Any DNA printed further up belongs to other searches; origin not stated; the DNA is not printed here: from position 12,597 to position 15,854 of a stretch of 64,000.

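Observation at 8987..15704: Two convergent giant secreted proteins of unknown function lie between the two LytTR systems and next to the T2SS operon: candidate T2SS cargo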

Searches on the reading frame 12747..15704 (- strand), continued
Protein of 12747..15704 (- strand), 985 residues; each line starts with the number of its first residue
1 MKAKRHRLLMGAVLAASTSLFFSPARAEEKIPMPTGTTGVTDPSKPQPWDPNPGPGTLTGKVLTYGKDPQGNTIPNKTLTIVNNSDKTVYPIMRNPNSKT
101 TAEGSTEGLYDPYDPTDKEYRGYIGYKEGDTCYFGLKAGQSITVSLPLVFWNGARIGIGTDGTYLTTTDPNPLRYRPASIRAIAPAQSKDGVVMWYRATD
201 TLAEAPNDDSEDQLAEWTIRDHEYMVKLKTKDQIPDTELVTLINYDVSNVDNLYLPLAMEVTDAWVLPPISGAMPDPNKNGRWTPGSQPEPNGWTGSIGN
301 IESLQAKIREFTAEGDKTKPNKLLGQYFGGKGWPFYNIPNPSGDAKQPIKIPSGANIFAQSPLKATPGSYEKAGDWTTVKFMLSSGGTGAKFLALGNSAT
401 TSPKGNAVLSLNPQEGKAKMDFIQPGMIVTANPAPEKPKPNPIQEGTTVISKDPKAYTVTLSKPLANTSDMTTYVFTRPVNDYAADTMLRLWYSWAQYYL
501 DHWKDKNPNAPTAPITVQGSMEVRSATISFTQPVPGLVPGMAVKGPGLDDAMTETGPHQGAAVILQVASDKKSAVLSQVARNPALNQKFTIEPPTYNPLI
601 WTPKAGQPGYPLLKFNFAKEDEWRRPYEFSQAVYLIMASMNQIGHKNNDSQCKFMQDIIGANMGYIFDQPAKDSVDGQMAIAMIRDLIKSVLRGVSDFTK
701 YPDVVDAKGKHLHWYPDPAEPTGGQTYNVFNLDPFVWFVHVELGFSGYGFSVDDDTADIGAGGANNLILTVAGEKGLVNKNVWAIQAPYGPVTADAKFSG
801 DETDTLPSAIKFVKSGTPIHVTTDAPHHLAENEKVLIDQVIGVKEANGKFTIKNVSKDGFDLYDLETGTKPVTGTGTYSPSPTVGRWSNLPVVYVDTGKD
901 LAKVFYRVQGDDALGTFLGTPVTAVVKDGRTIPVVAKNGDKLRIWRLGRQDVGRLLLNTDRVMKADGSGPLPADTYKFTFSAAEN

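Call 60: find_encoding_contigs(protein=P0003, flank=10000, max_places=1)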
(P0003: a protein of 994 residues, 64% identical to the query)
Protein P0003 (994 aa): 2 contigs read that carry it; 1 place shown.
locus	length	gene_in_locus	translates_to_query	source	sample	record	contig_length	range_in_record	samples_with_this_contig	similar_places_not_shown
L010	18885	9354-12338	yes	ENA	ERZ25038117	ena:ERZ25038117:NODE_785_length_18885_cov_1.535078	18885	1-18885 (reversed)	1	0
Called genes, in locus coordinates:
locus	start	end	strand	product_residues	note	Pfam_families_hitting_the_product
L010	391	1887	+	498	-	PF01384:PHO4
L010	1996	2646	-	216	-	PF04982:TM_HPP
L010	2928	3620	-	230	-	PF07589:PEP_exosort_dom (weak)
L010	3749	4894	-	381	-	-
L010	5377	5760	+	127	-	-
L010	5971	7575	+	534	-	PF01266:DAO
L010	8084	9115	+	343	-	PF16234:DUF4892 (faint), PF00691:OmpA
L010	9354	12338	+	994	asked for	-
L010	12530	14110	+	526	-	PF00989:PAS (weak), PF13188:PAS_8, PF13426:PAS_9 (weak), PF00512:HisKA, PF02518:HATPase_c, PF00072:Response_reg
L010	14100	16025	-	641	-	PF00501:AMP-binding, PF23562:AMP-binding_C_3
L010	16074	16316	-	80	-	PF01176:eIF-1a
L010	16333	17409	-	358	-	PF05893:LuxC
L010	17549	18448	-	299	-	PF00480:ROK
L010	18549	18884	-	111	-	?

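Call 61: search_protein_representatives(alignment_id=A1)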
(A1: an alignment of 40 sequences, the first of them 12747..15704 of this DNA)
Query: 40 sequences, 986 profile positions. Proteins with E-value up to 0.001 (for the whole library): 2303; up to 1e-10: 678; up to 1e-30: 248. The best 150 are listed.
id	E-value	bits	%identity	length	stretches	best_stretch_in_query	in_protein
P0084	0.0e+00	1570.8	-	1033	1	7-984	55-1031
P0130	0.0e+00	1392.9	-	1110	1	6-982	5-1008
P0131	0.0e+00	1123.2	-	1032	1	46-975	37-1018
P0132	2.9e-272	922.3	-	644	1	463-985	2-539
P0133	1.4e-233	794.3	-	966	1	39-984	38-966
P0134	7.3e-230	781.9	-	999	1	22-984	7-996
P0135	8.1e-222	755.3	-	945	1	31-974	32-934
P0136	1.7e-219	747.6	-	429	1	566-984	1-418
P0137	5.2e-173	593.7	-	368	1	1-341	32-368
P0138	4.6e-162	557.5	-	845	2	70-788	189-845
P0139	3.8e-153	528.0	-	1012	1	52-806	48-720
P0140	5.4e-153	527.5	-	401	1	5-393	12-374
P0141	6.0e-153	527.3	-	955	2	76-814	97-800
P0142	4.7e-149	514.4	-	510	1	16-445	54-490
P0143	6.2e-145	500.8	-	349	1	48-376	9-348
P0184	2.2e-106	373.2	-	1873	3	290-809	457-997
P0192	1.7e-100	353.7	-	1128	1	76-769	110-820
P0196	2.0e-97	343.6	-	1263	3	72-439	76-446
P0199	1.5e-96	340.6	-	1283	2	177-812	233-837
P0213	2.8e-83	296.7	-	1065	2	78-603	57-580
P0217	1.9e-80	287.3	-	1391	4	107-468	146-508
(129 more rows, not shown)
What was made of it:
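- Family member P0199 (E 1.5e-96 to the B profile, call 61) scores 40.9 bits against Pfam GH64, above the cutoff of 27.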

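Call 64: search_protein_families(library=pfam, alignment_id=A4, max_evalue=0.001)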
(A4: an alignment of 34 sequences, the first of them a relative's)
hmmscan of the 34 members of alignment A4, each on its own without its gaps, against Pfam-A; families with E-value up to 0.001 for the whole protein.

A. member 1, P0146 (1549 aa): 1 family
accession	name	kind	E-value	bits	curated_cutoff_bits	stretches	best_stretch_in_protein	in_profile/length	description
PF13946.11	DUF4214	-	2.9e-43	146.3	23.2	4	1430-1496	1-71/72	Domain of unknown function (DUF4214)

B. families by the number of members that match (of 34 scanned): 18 families
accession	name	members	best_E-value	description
PF13946.11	DUF4214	7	2.9e-43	Domain of unknown function (DUF4214)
PF13517.12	FG-GAP_3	5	6.4e-38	FG-GAP-like repeat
PF01839.29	FG-GAP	5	1.2e-17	FG-GAP repeat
PF04862.18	DUF642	4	1.1e-11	Protein of unknown function (DUF642)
PF17210.9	SdrD_B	3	2.1e-11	SdrD B-like domain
PF03160.20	Calx-beta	2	1.1e-08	Calx-beta domain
PF01833.30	TIG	1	4e-43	IPT/TIG domain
PF18911.6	PKD_4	1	1e-29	PKD domain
PF00801.26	PKD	1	1.3e-20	PKD domain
PF19193.6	Tectonin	1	3.5e-13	Tectonin domain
PF16483.10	Glyco_hydro_64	1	2.1e-10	Beta-1,3-glucanase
PF22352.2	K319L-like_PKD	1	9.2e-07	K319L-like, PKD domain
PF20144.5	TIG_SUH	1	3.4e-06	TIG domain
PF00427.26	PBS_linker_poly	1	7.6e-06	Phycobilisome Linker polypeptide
PF13620.12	CarboxypepD_reg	1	8.3e-06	Carboxypeptidase regulatory-like domain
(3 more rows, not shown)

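Call 66: search_protein_families(library=pfam, proteins=[P0199, P0196, P0217, P0184, P0192, P0213], max_evalue=1)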
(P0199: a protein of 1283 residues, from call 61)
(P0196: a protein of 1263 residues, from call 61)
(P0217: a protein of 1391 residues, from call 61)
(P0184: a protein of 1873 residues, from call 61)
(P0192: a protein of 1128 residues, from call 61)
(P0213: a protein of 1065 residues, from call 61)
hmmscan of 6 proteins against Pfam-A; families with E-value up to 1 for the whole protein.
P0199 (1283 aa): 2 families
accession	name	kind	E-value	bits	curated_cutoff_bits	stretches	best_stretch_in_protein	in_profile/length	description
PF16483.10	Glyco_hydro_64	-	2.1e-10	40.9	27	2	8-108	4-96/370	Beta-1,3-glucanase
PF05845.17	PhnH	-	0.25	11.5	25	0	825-884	96-156/188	Bacterial phosphonate metabolism protein (PhnH)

P0196 (1263 aa): 1 family
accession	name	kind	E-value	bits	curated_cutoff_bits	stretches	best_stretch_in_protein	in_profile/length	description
PF07949.17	YbbR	-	0.95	10.3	22.3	0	836-869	14-47/81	YbbR-like protein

P0217 (1391 aa): 7 families
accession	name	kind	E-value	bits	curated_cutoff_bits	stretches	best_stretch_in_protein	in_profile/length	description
PF18911.6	PKD_4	-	1e-29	102.8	27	2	1185-1255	1-71/85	PKD domain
PF00801.26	PKD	-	1.3e-20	73.6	23.5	2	1193-1256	6-69/80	PKD domain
PF22352.2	K319L-like_PKD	-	9.2e-07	29.2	27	1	1192-1256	1-72/84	K319L-like, PKD domain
PF17963.7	Big_9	-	0.0005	21.3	23.6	2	1185-1258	1-80/89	Bacterial Ig domain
PF05345.18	He_PIG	-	0.0055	17.5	24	1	1336-1370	57-91/96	Putative Ig domain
PF20144.5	TIG_SUH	-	0.14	12.8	24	1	1104-1160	1-56/94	TIG domain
PF08329.16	ChitinaseA_N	-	0.24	11.5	21.2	0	1333-1374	66-107/133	Chitinase A, N-terminal domain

P0184 (1873 aa): 6 families
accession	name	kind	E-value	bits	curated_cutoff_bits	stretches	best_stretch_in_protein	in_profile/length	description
PF19193.6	Tectonin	-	3.5e-13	50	30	2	1468-1654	8-165/216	Tectonin domain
PF04862.18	DUF642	-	1.1e-11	45.1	27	2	1237-1380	2-146/157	Protein of unknown function (DUF642)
PF00413.30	Peptidase_M10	-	0.00031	21.1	24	1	1816-1862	102-134/159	Matrixin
PF12044.14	Metallopep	-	0.00094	18.3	27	1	1840-1862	316-338/427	Putative peptidase family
PF16990.11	CBM_35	-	0.011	16.4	28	1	1146-1214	37-104/121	Carbohydrate binding module (family 35)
PF24647.1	Phage_blade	-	0.1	13.1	27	1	558-590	12-43/60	Phage blade protein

P0192 (1128 aa): 0 families

P0213 (1065 aa): 0 families

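Call 74: find_homologous_proteins(query=P0199, max_evalue=0.001)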
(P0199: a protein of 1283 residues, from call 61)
Query P0199 (1283 aa): 96 proteins with E <= 0.001 among 8000 candidates.
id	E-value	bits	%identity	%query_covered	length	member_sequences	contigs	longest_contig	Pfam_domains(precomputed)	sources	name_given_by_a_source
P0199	0.0e+0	2888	100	100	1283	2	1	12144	PF16483.11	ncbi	-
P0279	0.0e+0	2520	88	100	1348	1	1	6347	PF16483.11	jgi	jgi:hypothetical protein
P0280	0.0e+0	1741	68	94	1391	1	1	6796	-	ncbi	-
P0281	0.0e+0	1717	68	93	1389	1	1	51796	-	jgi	jgi:hypothetical protein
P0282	0.0e+0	1661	67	93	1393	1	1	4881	-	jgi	jgi:hypothetical protein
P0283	0.0e+0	1654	66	93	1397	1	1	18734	-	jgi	jgi:hypothetical protein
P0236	0.0e+0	1099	56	52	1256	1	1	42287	-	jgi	jgi:hypothetical protein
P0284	0.0e+0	1089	56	52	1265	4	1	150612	-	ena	-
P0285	0.0e+0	1079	51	93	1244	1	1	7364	-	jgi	jgi:hypothetical protein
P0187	0.0e+0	1042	50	93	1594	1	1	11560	PF01839.30,PF13517.13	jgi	jgi:hypothetical protein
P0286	0.0e+0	1018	49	93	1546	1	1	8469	PF01839.30,PF13517.13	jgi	jgi:hypothetical protein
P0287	0.0e+0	1013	47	99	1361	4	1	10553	-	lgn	-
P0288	1.4e-298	1012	49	93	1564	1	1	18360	PF00801.27,PF05345.19,PF13946.12,PF18911.7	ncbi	-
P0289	4.0e-298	1010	49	94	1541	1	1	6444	PF00801.27,PF05345.19,PF18911.7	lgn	-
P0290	7.6e-295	999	49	94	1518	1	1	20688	PF00801.27,PF05345.19,PF13946.12,PF18911.7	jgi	jgi:hypothetical protein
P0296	4.2e-273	927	46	94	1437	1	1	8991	PF16483.11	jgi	jgi:hypothetical protein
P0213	1.9e-47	180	30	29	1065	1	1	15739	-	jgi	jgi:hypothetical protein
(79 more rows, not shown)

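Call 76: find_related_loci(query=A1, collection=genome_contigs, flank=10000)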
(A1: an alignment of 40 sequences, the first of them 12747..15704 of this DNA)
Query A1 (985 aa) in genome_contigs; peptide patterns used: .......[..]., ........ (x = any residue, [..] = any of these).
93 stretches matched a pattern; 62 encode a relative of the query (tblastn E <= 1e-3); 61 distinct loci.
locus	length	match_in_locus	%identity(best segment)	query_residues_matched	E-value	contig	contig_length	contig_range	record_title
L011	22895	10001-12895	61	33-985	0e+0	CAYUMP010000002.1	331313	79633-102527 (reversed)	MAG TPA_asm: uncultured Chthoniobacterales bacterium isolate SRP193066_co1_79 genome assembly, contig: NODE_46_length_33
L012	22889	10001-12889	58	25-980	0e+0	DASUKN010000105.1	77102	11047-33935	MAG TPA_asm: Candidatus Udaeobacter sp. isolate SMAG_U1516 k141_1099380, whole genome shotgun sequence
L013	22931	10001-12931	58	20-980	0e+0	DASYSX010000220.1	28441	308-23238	MAG TPA_asm: Candidatus Udaeobacter sp. isolate SMAG_U4550 k141_581004, whole genome shotgun sequence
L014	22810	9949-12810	58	25-980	0e+0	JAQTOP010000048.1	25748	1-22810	MAG: Terrimicrobiaceae bacterium isolate STA_90 NODE_3600_length_25748_cov_7.422388_Sandtown_A, whole genome shotgun seq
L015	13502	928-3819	58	20-980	0e+0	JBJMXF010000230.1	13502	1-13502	MAG: Candidatus Udaeobacter sp. isolate 12C18O_168h_50_P10_coass_bin_12 k141_3983594, whole genome shotgun sequence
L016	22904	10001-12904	56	22-983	0e+0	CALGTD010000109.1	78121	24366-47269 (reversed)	MAG TPA_asm: uncultured Spartobacteria bacterium isolate SRR4028130_bin.40_CONCOCT_v1.1_MAG genome assembly, contig: ERZ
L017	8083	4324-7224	57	21-980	0e+0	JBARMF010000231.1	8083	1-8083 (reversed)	MAG: Candidatus Udaeobacter sp. isolate MFD06203_ilm_asm_bin21 k127_67395, whole genome shotgun sequence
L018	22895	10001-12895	55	17-980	0e+0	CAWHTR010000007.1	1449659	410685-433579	MAG: uncultured Verrucomicrobiae bacterium isolate MFD03250.bin.2.101 genome assembly, contig: contig_7304, whole genome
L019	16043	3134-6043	54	1-980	0e+0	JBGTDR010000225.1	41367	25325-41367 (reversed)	MAG: Chthoniobacterales bacterium isolate JTS-RE148 k141_9883864, whole genome shotgun sequence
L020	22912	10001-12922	54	2-980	0e+0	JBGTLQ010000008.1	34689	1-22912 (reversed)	MAG: Terrimicrobiaceae bacterium isolate JTS-RE340 k141_4180039, whole genome shotgun sequence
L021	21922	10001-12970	51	2-984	0e+0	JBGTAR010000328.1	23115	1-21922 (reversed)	MAG: Terrimicrobiaceae bacterium isolate JTS-AC78 k141_2243521, whole genome shotgun sequence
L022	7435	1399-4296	50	1-980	0e+0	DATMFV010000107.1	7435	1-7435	MAG TPA_asm: Chthoniobacteraceae bacterium isolate SMAG_U13472 k141_40472, whole genome shotgun sequence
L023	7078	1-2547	57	126-982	0e+0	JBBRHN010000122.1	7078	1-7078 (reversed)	MAG: Chthoniobacterales bacterium isolate Co_metawrap_2715 Cmw_2715_k141_9618941_length_7078_cov_29.0000, whole genome s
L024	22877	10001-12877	55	23-980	0e+0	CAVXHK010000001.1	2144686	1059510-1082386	MAG: uncultured Verrucomicrobiae bacterium isolate MFD03250.bin.1.133 genome assembly, contig: contig_1646, whole genome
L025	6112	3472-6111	54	25-887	0e+0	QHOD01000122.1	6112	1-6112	MAG: Verrucomicrobia bacterium isolate AV60 14_0919_02_20cm_scaffold_8133_curated, whole genome shotgun sequence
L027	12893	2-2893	54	14-980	0e+0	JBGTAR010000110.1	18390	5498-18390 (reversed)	MAG: Terrimicrobiaceae bacterium isolate JTS-AC78 k141_3458352, whole genome shotgun sequence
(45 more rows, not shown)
